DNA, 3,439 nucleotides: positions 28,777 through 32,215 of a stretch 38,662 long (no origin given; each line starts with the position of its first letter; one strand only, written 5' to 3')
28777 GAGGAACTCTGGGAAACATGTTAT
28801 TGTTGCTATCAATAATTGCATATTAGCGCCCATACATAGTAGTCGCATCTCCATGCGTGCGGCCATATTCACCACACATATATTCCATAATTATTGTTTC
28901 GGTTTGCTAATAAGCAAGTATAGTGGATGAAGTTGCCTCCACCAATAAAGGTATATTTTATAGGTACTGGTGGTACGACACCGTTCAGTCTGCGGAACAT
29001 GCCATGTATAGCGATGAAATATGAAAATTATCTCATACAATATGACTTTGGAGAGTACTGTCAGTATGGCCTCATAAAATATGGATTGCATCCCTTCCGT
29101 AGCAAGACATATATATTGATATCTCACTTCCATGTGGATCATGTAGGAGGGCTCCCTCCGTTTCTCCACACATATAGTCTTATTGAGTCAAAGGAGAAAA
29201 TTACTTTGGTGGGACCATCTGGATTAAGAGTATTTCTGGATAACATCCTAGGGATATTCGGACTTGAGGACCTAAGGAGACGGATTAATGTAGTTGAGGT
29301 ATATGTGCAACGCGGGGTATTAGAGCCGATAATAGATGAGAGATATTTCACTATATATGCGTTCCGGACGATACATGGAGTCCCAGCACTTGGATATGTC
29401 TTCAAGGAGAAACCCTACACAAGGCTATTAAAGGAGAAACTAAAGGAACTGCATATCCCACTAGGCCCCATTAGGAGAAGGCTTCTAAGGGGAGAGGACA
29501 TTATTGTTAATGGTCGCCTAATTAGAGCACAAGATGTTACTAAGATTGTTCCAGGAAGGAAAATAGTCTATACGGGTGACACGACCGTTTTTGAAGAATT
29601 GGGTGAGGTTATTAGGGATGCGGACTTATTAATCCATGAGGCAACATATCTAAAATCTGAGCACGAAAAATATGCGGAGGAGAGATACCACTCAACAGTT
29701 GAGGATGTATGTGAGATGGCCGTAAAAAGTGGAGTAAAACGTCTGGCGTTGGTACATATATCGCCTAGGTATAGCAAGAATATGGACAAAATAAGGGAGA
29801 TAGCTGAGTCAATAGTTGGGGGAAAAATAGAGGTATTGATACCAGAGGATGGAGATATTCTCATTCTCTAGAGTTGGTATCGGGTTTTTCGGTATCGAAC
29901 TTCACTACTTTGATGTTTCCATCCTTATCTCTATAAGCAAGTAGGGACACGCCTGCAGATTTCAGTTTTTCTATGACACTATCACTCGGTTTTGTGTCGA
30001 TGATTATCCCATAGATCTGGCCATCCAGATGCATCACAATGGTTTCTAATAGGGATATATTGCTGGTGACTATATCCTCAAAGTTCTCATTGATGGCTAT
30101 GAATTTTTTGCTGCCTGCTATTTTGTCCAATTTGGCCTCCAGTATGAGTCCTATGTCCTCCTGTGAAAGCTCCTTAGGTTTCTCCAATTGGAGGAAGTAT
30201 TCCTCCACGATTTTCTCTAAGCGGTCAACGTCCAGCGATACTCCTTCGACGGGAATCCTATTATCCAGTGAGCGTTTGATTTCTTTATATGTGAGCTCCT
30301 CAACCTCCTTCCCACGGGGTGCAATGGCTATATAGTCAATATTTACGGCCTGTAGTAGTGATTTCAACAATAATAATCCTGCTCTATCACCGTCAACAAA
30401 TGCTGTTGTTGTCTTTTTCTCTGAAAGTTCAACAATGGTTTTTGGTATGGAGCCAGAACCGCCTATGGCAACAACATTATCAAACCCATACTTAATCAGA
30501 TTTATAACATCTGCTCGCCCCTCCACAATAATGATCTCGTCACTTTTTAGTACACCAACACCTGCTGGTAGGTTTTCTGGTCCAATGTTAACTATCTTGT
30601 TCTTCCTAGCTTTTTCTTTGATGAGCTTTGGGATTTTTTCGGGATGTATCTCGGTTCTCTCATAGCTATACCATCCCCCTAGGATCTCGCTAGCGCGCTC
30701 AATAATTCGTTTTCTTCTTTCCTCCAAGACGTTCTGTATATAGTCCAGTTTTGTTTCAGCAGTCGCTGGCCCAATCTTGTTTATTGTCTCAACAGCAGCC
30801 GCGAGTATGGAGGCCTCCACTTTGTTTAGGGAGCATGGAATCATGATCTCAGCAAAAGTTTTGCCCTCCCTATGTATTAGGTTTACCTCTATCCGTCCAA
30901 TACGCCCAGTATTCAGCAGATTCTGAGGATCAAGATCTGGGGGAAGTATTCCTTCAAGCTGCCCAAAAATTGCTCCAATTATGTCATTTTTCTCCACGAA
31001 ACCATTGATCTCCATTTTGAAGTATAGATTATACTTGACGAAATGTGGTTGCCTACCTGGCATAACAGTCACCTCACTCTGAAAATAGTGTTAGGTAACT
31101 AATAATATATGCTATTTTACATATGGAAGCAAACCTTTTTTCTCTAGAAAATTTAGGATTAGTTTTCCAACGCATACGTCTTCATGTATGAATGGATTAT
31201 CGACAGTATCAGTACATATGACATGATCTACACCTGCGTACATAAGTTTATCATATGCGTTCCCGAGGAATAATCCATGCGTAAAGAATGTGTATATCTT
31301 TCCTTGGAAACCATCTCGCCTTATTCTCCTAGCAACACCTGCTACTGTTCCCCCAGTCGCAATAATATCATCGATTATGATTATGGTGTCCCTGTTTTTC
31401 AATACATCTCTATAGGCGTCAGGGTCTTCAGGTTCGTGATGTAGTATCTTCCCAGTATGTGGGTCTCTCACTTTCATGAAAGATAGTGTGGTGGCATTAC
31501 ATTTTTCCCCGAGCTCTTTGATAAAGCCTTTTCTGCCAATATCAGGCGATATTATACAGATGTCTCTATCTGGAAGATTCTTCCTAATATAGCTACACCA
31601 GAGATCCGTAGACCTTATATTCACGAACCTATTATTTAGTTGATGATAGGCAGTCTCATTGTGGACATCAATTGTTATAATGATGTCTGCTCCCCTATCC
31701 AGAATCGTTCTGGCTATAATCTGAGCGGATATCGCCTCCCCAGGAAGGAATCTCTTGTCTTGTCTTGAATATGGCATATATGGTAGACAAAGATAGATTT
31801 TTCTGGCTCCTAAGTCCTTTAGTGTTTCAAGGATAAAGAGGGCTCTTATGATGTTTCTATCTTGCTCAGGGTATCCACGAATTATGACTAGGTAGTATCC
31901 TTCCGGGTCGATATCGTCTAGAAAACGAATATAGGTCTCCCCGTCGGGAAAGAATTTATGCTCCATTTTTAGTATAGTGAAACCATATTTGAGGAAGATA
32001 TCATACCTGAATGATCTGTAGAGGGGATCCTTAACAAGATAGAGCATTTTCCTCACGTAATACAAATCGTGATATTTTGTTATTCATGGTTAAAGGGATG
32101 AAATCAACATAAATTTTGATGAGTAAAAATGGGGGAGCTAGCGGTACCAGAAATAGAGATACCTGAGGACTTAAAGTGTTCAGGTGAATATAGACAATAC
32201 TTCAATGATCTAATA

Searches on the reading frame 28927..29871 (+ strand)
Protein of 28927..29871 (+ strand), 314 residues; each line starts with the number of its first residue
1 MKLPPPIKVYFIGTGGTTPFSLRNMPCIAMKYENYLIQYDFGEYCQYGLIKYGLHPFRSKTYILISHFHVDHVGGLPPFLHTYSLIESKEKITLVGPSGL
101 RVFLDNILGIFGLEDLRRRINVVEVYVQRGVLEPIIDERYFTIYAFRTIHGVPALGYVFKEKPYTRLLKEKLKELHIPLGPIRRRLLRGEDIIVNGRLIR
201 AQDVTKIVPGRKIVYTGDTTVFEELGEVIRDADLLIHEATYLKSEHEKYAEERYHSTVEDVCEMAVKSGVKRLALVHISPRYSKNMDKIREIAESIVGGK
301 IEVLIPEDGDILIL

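Call 14: search_protein_families(library=pfam, proteins=[window:28927-29871:+], max_evalue=0.001)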
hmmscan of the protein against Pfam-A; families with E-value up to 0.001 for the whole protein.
window:28927-29871:+ (314 aa): 2 families
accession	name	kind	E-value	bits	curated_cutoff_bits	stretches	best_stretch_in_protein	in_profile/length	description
PF12706.13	Lactamase_B_2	-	3.4e-15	56.6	27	1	209-278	133-200/200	Beta-lactamase superfamily domain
PF00753.33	Lactamase_B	-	1.3e-07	32.2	22.7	1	61-84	45-68/196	Metallo-beta-lactamase superfamily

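Call 94: search_protein_families(library=padloc, proteins=[window:28927-29871:+], max_evalue=0.0001)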
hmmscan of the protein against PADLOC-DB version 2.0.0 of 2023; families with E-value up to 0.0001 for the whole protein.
window:28927-29871:+ (314 aa): 0 families

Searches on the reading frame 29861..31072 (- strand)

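Call 14: search_protein_families(library=pfam, proteins=[window:29861-31072:-], max_evalue=0.001)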
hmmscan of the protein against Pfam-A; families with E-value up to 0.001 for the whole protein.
window:29861-31072:- (403 aa): 3 families
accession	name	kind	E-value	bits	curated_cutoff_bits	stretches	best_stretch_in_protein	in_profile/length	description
PF13662.12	Toprim_4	-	2.3e-07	31.4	25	1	178-237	1-68/85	Toprim domain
PF13155.12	Toprim_2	-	1.2e-06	29.2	22.1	1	181-257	1-84/88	Toprim-like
PF01751.28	Toprim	-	6.2e-06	26.7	23.1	1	179-249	1-85/96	Toprim domain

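Call 94: search_protein_families(library=padloc, proteins=[window:29861-31072:-], max_evalue=0.0001)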
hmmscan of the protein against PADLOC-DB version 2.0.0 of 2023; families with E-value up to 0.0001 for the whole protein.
window:29861-31072:- (403 aa): 0 families

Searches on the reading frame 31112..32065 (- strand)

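Call 15: search_protein_families(library=pfam, proteins=[window:31112-32065:-], max_evalue=0.001)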
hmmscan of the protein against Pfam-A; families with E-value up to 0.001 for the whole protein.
window:31112-32065:- (317 aa): 3 families
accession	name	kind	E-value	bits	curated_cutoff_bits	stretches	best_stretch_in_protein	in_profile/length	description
PF13793.12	Pribosyltran_N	-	8.7e-15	55.1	25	1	22-121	15-113/117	N-terminal domain of ribose phosphate pyrophosphokinase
PF14572.12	Pribosyl_synth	-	9.7e-08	32.6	27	1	228-290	86-147/184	Phosphoribosyl synthetase-associated domain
PF00156.33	Pribosyltran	-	0.00017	21.4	26.3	1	227-297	89-153/158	Phosphoribosyl transferase domain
